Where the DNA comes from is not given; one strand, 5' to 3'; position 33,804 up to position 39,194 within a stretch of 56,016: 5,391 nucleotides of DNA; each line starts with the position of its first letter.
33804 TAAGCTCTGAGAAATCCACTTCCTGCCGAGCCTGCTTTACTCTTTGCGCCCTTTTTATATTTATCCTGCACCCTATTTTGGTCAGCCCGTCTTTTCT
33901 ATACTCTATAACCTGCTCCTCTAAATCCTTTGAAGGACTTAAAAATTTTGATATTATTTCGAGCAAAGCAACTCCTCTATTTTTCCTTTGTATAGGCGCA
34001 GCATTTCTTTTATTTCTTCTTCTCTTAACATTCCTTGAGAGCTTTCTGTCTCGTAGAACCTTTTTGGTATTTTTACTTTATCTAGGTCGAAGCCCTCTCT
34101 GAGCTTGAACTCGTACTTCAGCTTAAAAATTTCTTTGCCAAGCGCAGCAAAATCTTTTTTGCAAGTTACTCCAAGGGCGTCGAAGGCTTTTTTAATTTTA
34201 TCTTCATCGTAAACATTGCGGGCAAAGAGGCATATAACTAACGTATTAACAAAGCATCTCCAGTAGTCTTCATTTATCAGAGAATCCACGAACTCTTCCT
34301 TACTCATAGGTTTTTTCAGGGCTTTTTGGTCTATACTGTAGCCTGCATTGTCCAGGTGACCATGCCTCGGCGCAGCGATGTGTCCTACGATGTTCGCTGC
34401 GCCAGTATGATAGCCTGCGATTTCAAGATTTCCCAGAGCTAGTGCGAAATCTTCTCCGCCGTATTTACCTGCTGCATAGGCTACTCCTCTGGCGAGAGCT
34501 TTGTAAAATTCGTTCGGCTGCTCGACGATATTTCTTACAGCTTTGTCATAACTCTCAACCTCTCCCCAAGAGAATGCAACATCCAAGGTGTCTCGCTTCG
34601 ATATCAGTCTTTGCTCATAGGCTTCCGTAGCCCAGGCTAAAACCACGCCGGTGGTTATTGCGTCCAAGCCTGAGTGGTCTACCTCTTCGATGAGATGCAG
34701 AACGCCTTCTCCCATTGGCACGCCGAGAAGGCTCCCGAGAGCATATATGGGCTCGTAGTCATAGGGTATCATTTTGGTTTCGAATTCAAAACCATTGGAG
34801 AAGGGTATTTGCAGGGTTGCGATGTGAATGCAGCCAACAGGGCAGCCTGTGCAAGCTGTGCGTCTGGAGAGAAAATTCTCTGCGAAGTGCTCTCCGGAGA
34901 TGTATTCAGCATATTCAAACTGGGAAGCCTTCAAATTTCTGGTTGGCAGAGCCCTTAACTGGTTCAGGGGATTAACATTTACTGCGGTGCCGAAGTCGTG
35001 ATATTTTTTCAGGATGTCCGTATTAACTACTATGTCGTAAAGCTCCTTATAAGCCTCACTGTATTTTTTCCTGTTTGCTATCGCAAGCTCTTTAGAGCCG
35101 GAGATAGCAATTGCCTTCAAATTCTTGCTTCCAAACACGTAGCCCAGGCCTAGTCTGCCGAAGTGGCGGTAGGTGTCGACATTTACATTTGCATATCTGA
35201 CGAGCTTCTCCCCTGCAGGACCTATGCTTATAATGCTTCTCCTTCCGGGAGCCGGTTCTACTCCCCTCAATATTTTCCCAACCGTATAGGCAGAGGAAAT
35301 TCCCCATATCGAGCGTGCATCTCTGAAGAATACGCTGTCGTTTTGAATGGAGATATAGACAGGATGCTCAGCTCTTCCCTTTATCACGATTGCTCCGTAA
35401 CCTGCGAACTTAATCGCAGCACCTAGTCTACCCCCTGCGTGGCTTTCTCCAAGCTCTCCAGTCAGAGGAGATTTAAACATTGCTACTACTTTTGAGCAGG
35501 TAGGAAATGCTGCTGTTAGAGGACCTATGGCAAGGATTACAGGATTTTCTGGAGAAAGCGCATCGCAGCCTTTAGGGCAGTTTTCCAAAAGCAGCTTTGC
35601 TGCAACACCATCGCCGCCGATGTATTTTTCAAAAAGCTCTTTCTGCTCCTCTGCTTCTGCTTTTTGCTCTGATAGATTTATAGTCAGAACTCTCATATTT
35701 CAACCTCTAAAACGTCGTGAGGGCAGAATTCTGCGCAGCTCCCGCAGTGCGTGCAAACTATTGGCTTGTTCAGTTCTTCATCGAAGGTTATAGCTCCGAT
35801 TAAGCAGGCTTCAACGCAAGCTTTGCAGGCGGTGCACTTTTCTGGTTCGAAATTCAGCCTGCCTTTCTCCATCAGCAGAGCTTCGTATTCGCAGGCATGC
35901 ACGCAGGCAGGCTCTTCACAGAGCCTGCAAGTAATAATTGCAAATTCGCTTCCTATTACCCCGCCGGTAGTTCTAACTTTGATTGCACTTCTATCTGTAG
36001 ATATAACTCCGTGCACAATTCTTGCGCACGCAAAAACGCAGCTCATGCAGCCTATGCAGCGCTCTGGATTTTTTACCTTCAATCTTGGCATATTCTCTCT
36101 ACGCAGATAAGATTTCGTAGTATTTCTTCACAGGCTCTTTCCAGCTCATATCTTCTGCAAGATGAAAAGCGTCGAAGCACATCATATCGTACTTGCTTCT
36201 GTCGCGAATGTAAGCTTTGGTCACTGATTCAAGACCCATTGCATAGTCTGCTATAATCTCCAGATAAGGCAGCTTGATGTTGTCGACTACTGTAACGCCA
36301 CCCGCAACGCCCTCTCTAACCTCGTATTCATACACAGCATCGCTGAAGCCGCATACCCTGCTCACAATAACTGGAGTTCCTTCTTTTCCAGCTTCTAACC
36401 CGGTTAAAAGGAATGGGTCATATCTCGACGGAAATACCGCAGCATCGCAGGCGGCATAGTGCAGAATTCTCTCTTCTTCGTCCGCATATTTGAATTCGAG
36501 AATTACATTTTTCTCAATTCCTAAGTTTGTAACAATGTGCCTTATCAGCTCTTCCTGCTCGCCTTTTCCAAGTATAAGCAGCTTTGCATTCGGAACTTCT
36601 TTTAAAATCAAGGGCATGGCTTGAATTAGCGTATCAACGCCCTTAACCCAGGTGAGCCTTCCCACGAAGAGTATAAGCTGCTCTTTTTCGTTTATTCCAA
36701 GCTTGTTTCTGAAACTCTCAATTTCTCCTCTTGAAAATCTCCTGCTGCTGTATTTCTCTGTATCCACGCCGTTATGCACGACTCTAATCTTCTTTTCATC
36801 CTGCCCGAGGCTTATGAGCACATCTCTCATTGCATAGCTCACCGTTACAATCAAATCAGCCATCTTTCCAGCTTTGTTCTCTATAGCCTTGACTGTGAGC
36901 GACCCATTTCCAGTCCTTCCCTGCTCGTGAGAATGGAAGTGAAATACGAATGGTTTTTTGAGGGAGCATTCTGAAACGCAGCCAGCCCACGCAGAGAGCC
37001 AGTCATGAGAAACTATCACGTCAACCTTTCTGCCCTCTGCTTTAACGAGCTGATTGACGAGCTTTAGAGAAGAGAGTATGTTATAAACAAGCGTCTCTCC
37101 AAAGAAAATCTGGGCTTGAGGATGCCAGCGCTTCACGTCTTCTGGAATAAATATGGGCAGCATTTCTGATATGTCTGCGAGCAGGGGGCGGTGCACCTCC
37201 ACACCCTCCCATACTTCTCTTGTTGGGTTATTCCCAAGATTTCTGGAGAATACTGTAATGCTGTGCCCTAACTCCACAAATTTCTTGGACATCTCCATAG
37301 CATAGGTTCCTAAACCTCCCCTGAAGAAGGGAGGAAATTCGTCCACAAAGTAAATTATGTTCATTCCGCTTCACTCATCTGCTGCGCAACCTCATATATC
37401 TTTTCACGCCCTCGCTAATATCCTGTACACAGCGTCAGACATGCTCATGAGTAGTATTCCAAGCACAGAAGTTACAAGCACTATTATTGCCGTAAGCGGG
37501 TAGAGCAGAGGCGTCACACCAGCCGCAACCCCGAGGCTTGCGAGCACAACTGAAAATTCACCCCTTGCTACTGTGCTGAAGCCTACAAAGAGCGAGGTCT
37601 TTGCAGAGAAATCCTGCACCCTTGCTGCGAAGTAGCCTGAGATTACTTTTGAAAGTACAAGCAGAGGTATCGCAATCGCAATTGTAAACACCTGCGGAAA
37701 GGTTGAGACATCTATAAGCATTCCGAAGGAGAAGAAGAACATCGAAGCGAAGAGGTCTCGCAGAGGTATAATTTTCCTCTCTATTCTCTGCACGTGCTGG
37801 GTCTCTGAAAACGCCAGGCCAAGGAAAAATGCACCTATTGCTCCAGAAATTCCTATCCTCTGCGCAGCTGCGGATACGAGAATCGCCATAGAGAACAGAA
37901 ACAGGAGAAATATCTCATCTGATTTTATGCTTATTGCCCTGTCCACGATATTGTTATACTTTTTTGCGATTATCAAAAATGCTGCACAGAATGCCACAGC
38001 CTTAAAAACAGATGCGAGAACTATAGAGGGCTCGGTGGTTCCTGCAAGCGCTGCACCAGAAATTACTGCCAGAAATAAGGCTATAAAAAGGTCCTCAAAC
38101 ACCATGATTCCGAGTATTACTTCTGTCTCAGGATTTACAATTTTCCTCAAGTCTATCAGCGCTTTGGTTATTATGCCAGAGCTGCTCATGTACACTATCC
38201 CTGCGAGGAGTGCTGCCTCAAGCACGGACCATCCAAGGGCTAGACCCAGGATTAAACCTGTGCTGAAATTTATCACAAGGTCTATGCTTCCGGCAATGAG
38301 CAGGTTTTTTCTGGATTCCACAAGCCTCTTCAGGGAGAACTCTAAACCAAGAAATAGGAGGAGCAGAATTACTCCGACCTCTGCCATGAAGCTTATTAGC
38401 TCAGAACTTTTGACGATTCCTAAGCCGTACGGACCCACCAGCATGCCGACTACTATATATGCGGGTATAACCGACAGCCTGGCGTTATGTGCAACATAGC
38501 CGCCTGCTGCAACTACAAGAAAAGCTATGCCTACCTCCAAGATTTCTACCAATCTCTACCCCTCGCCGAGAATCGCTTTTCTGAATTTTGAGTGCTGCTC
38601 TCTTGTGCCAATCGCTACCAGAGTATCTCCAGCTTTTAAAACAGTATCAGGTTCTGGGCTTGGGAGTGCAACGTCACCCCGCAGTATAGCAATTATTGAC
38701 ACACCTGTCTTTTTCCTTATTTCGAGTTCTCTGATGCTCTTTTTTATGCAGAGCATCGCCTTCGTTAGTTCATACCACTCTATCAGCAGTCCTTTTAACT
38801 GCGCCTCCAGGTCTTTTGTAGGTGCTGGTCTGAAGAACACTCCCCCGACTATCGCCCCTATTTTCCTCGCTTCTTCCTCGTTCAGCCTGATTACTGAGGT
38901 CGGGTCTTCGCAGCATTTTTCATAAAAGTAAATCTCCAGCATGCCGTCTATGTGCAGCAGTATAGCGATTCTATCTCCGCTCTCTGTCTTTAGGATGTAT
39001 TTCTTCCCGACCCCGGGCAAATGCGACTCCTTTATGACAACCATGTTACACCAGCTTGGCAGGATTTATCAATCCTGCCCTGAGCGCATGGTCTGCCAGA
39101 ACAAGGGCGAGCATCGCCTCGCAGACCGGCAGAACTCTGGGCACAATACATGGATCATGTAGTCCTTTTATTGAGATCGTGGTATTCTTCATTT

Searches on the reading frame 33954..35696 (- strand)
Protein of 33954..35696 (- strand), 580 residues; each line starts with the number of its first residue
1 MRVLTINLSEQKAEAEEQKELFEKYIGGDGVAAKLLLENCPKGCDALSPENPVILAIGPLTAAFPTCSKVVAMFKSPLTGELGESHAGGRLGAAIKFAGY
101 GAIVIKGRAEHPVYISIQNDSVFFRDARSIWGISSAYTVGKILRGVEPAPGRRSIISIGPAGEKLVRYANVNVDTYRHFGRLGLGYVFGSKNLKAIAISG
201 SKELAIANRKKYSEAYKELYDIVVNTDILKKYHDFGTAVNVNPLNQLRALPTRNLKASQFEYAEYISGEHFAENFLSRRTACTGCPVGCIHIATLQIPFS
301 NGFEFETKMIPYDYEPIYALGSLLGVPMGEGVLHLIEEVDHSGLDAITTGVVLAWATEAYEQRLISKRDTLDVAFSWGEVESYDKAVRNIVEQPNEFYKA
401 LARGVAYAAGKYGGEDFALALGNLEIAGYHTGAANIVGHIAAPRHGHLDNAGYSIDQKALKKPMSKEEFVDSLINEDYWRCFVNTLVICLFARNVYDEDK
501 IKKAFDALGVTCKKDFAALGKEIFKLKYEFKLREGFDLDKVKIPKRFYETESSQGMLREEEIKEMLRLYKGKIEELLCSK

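Call 85: search_protein_families(library=pfam, proteins=[window:33954-35696:-], max_evalue=0.0001)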
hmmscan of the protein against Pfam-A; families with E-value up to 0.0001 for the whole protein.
window:33954-35696:- (580 aa): 2 families
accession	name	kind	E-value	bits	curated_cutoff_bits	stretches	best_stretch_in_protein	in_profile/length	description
PF02730.20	AFOR_N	-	2.6e-70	236.7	29.8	1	2-200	2-198/199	Aldehyde ferredoxin oxidoreductase, N-terminal domain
PF01314.23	AFOR_C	-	4.4e-59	201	27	1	215-569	2-363/385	Aldehyde ferredoxin oxidoreductase, domains 2 & 3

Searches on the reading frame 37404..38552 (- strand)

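Call 86: search_protein_families(library=pfam, proteins=[window:37404-38552:-], max_evalue=0.0001)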
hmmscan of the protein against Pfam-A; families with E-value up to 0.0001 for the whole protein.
window:37404-38552:- (382 aa): 1 family
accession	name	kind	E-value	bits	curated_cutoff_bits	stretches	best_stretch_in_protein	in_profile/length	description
PF00999.27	Na_H_Exchanger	-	5.6e-59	200.3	26.2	1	14-368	4-373/375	Sodium/hydrogen exchanger, transmembrane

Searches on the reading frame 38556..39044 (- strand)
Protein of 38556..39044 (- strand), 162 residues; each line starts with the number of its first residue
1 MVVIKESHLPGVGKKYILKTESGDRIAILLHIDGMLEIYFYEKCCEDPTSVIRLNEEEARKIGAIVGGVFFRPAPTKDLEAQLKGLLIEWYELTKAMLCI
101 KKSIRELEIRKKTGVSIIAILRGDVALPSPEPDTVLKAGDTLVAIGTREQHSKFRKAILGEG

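Call 86: search_protein_families(library=pfam, proteins=[window:38556-39044:-], max_evalue=0.0001)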
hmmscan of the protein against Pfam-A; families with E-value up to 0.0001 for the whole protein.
window:38556-39044:- (162 aa): 1 family
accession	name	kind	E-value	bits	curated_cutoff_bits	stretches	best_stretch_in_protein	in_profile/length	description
PF02080.26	TrkA_C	-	4.2e-15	55.8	27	1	99-157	12-69/71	TrkA-C domain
